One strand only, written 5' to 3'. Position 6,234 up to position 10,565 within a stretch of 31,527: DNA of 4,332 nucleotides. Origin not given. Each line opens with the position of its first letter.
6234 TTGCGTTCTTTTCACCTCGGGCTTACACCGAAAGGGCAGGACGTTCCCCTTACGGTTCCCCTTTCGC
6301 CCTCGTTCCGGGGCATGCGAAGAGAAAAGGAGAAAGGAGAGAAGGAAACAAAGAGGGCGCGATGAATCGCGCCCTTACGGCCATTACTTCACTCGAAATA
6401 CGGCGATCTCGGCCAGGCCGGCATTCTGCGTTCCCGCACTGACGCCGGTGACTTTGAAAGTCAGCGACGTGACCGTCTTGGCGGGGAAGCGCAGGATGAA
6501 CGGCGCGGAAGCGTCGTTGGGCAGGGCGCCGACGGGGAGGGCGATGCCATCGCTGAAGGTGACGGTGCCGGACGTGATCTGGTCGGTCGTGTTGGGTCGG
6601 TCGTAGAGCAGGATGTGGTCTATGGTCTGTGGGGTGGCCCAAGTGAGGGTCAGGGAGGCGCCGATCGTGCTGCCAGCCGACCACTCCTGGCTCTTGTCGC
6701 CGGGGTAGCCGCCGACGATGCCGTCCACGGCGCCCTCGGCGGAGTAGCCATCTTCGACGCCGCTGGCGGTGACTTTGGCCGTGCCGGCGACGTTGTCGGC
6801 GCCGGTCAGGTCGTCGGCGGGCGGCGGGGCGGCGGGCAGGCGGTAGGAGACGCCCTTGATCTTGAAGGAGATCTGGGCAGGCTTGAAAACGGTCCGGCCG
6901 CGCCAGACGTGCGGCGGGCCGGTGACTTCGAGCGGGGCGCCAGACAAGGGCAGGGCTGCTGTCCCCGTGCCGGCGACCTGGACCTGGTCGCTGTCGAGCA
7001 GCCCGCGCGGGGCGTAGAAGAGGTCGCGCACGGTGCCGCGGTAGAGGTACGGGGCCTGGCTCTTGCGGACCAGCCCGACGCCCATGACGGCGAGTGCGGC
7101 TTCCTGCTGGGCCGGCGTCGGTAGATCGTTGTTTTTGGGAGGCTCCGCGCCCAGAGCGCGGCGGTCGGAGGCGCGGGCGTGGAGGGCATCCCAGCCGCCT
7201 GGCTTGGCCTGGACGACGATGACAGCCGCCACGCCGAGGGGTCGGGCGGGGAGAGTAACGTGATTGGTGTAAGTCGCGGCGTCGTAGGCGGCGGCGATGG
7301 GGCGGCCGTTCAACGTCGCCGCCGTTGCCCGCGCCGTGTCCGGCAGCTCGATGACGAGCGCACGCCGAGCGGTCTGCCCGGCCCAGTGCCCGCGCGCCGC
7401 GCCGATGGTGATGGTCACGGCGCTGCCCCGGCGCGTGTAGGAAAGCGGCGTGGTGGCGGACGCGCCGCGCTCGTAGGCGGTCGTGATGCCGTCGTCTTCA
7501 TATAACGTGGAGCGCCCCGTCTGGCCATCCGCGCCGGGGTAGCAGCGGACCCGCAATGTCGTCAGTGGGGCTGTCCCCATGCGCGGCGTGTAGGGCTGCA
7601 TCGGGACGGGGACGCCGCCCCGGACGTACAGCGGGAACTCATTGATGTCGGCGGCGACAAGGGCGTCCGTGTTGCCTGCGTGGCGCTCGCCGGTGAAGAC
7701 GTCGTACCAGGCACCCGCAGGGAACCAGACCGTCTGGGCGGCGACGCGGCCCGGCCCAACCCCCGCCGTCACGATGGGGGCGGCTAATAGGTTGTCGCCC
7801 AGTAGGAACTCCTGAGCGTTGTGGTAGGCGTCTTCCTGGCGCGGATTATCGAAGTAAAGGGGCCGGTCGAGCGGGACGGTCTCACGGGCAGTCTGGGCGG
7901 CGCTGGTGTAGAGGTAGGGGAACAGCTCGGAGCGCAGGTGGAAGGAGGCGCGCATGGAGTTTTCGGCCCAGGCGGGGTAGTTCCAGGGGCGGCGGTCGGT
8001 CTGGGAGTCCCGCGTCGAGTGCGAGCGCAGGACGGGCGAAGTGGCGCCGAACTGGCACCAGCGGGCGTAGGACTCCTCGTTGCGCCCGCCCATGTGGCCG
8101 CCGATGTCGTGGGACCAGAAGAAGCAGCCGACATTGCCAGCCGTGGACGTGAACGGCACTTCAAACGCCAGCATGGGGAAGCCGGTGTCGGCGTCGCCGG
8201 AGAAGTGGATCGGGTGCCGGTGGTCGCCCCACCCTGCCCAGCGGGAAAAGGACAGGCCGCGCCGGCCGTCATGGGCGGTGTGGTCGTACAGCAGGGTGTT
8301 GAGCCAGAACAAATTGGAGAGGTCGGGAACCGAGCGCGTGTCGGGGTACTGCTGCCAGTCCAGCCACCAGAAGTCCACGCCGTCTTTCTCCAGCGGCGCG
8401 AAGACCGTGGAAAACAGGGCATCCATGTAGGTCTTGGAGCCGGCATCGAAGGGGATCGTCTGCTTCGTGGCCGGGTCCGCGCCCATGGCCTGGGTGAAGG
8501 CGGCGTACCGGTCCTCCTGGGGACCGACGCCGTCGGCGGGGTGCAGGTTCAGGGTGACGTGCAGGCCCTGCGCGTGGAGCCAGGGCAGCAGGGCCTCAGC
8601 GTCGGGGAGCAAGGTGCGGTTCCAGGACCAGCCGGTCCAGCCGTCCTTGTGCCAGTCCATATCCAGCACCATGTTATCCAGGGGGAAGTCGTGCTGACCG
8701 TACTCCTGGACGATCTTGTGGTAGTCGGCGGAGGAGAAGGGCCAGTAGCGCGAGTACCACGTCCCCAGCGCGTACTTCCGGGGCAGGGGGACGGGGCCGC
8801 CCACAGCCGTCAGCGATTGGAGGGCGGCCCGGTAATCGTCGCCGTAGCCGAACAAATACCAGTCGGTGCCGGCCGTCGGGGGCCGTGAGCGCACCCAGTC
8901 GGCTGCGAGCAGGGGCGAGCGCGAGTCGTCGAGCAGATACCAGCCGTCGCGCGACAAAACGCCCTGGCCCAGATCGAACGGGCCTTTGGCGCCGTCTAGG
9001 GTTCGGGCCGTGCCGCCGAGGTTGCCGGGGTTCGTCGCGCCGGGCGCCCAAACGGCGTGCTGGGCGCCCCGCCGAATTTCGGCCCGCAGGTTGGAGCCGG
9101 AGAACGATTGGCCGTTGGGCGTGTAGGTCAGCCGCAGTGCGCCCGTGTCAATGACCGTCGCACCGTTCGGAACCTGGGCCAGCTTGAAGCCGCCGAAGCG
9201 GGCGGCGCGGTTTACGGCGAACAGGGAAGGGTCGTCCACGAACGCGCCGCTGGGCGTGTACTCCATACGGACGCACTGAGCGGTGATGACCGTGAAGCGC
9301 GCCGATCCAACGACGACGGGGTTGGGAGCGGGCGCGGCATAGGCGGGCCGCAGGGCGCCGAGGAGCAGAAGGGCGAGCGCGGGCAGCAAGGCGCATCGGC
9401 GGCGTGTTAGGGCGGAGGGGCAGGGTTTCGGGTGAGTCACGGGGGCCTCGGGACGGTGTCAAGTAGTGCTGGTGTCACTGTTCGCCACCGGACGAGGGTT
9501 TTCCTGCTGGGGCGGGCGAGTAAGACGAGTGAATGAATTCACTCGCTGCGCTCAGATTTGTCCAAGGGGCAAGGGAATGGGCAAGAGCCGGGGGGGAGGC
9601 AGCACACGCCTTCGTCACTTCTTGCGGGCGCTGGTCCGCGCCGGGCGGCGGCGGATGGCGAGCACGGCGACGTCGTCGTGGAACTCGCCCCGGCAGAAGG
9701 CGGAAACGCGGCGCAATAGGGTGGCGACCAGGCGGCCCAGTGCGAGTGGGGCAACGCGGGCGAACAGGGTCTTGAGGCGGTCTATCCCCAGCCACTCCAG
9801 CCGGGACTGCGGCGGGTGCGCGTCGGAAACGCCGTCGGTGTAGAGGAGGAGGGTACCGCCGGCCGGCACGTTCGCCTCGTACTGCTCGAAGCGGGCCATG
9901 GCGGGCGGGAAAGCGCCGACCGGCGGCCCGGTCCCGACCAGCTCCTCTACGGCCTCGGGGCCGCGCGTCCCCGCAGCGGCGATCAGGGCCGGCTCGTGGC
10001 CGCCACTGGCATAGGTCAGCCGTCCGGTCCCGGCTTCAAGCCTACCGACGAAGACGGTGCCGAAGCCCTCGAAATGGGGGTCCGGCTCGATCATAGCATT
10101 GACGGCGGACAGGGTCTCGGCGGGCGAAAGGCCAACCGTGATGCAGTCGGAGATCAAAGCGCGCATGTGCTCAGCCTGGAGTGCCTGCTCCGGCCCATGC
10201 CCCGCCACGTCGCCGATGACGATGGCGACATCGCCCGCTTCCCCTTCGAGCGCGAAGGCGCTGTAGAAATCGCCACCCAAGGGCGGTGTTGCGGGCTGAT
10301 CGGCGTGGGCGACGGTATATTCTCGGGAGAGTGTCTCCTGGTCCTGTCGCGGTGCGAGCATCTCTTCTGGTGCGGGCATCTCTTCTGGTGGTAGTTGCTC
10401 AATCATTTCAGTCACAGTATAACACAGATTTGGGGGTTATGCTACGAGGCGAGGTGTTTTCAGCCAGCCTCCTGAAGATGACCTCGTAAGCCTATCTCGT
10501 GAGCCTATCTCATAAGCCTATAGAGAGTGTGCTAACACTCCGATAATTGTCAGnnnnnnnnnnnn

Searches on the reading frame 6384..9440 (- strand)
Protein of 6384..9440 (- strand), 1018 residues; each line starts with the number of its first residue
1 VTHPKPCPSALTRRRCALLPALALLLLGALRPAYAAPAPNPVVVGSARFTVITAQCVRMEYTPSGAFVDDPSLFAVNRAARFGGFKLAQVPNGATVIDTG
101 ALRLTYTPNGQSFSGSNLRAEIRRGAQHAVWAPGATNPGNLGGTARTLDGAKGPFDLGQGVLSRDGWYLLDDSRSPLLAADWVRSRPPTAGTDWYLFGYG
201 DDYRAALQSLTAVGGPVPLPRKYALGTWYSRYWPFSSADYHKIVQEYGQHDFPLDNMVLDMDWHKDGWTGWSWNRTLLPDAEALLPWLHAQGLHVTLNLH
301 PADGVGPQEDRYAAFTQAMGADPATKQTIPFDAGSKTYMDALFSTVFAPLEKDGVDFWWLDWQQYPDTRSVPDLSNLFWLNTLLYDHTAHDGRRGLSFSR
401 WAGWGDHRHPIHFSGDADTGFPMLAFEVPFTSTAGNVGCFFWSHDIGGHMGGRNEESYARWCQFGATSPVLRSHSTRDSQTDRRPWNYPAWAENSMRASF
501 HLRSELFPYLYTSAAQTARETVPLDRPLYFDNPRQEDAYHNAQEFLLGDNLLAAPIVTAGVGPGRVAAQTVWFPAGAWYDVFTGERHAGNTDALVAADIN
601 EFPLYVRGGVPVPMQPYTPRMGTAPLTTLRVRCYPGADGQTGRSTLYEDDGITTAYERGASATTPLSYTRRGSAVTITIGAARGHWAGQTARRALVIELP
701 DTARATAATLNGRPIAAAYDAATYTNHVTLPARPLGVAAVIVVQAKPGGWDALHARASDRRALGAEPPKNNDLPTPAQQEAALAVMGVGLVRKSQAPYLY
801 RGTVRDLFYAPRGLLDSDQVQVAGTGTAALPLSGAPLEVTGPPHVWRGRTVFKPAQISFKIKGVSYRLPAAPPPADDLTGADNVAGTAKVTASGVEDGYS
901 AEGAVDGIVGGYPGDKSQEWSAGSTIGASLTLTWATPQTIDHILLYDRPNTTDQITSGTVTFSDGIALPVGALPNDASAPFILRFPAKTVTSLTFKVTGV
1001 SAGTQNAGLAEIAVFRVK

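Call 7: search_protein_families(library=pfam, proteins=[window:6384-9440:-], max_evalue=0.001)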
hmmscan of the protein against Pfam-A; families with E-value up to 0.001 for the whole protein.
window:6384-9440:- (1018 aa): 4 families
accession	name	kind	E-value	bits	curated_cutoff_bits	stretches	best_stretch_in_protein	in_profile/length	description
PF01055.32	Glyco_hydro_31_2nd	-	1.8e-51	175.9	23.5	1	218-512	2-327/328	Glycosyl hydrolases family 31 TIM-barrel domain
PF24135.1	DUF7402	-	2.2e-47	160.9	27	1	883-1015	1-133/133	Domain of unknown function (DUF7402)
PF17137.9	DUF5110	-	1.9e-18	66.7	27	1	628-700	1-69/71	Domain of unknown function (DUF5110)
PF21365.3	Glyco_hydro_31_3rd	-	2.6e-18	66.7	24.4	1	523-609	3-84/87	Glycosyl hydrolase family 31 C-terminal domain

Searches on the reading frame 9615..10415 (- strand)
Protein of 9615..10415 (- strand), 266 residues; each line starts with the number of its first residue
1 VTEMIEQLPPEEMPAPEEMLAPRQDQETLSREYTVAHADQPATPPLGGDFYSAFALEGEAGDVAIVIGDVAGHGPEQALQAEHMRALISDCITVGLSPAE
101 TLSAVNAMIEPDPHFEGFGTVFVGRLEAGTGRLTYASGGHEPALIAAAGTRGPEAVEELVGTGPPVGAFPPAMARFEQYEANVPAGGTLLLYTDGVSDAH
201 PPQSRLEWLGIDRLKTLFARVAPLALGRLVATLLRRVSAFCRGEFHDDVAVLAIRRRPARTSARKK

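Call 7: search_protein_families(library=pfam, proteins=[window:9615-10415:-], max_evalue=0.001)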
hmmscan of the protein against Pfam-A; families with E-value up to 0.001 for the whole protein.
window:9615-10415:- (266 aa): 1 family
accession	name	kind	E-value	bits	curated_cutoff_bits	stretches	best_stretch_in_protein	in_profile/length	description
PF07228.17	SpoIIE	-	2.2e-39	135.8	25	1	60-257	2-192/192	Stage II sporulation protein E (SpoIIE)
